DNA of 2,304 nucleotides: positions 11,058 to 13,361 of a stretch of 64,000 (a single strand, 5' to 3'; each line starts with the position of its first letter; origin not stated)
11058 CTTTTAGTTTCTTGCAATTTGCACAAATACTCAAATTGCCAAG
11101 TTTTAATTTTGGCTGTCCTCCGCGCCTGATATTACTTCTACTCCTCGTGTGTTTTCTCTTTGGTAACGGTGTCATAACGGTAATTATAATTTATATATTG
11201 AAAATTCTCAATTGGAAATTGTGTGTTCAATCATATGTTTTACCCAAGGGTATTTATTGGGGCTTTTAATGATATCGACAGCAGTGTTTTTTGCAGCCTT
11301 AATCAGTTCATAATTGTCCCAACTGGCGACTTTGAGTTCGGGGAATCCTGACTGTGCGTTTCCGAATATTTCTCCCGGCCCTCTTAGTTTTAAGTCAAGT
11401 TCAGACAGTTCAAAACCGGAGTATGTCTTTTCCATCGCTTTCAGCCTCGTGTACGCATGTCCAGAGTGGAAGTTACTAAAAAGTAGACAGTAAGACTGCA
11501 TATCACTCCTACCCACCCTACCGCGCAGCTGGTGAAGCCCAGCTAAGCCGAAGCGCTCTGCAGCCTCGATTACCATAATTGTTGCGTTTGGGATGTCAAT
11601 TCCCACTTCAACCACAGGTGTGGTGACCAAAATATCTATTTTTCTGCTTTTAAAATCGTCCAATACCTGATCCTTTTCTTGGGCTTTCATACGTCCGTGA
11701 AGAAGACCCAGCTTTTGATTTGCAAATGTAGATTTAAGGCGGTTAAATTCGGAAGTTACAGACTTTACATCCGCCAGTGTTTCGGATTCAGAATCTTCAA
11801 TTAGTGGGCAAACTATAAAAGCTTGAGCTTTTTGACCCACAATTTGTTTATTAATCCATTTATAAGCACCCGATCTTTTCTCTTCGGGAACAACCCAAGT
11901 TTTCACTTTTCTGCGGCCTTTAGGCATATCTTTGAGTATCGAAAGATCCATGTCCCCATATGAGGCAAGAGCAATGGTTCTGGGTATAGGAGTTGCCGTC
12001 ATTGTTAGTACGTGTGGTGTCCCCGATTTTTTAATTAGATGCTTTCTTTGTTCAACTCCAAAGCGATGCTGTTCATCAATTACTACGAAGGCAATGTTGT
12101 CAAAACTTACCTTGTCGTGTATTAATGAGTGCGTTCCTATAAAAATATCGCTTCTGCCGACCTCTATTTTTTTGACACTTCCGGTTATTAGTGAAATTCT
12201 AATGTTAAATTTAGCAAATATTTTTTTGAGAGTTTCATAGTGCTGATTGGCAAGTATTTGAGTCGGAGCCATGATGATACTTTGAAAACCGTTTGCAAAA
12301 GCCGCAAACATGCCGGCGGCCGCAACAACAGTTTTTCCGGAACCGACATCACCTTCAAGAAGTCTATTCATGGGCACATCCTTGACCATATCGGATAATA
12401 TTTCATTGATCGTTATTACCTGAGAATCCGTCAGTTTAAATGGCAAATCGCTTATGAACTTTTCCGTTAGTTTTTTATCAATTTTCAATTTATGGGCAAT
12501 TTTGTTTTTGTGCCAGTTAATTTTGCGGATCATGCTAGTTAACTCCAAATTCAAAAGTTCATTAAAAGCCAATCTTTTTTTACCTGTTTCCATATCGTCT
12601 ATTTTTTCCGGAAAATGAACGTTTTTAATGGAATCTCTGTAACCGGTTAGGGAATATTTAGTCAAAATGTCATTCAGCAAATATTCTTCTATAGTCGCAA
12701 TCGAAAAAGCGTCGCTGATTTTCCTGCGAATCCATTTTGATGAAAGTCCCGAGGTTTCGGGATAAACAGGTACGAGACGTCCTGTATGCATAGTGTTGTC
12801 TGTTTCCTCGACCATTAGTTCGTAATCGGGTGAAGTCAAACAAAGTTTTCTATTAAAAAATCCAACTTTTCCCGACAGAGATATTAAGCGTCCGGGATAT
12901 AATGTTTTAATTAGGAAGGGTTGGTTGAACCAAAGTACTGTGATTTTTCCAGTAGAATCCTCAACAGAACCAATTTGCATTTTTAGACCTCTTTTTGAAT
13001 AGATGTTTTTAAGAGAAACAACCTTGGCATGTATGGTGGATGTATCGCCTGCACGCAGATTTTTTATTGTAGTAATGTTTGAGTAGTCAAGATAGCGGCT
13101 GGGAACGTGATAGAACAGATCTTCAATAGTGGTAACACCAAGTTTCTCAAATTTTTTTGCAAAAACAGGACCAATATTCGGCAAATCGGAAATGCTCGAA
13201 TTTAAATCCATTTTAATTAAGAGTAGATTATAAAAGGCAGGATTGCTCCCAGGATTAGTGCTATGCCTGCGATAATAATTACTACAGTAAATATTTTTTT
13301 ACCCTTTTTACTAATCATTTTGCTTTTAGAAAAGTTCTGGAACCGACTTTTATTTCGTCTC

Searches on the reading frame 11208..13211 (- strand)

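Call 7: search_protein_families(library=ncbifam, proteins=[window:11208-13211:-], max_evalue=0.00001)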
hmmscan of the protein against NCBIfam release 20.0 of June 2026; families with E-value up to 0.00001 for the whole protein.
window:11208-13211:- (667 aa): 36 families (the best 25 are shown)
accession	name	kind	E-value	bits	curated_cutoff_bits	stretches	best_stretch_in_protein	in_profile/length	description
NF008168.0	PRK10917.2-2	equivalog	1.2e-238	794.4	718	1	2-654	108-769/795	ATP-dependent DNA helicase RecG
NF008165.0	PRK10917.1-3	equivalog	2.2e-224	747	711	1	2-654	5-666/692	ATP-dependent DNA helicase RecG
TIGR00643.1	recG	equivalog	1.4e-202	674.8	659.4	1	24-643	1-628/629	ATP-dependent DNA helicase RecG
NF008170.0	PRK10917.2-4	equivalog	9.6e-201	668.8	975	1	2-653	128-801/826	ATP-dependent DNA helicase RecG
NF008164.0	PRK10917.1-2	equivalog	2.5e-173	578.1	785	1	3-650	11-673/704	ATP-dependent DNA helicase RecG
NF008163.0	PRK10917.1-1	equivalog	3.5e-171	571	796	1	5-652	9-672/692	ATP-dependent DNA helicase RecG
NF008166.0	PRK10917.1-4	equivalog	6e-158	527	864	1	17-650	23-683/705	ATP-dependent DNA helicase RecG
NF008167.0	PRK10917.2-1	equivalog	4.6e-157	524.3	995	1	22-663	22-731/744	ATP-dependent DNA helicase RecG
TIGR00580.2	mfd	equivalog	7.6e-108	362.1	800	1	235-623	409-799/907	transcription-repair coupling factor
NF008169.0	PRK10917.2-3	equivalog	4.8e-104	349.1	555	1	18-642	8-601/610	ATP-dependent DNA helicase RecG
NF007966.0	PRK10689.1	equivalog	2e-77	260.9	1329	1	237-625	578-968/1148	transcription-repair coupling factor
NF010337.0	PRK13766.1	equivalog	6.6e-16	57.6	610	1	290-408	40-173/781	Hef nuclease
NF004066.1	PRK05580.1-3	equivalog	9.3e-12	44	813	1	239-388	231-383/788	primosomal protein N'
NF053631.1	RNA_helic_CshA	equivalog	1.1e-11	44.3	646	1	503-546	266-309/434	degradosome RNA helicase CshA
TIGR01587.1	cas3_core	equivalog_domain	3.2e-11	43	102.45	1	482-571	232-321/358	CRISPR-associated helicase Cas3'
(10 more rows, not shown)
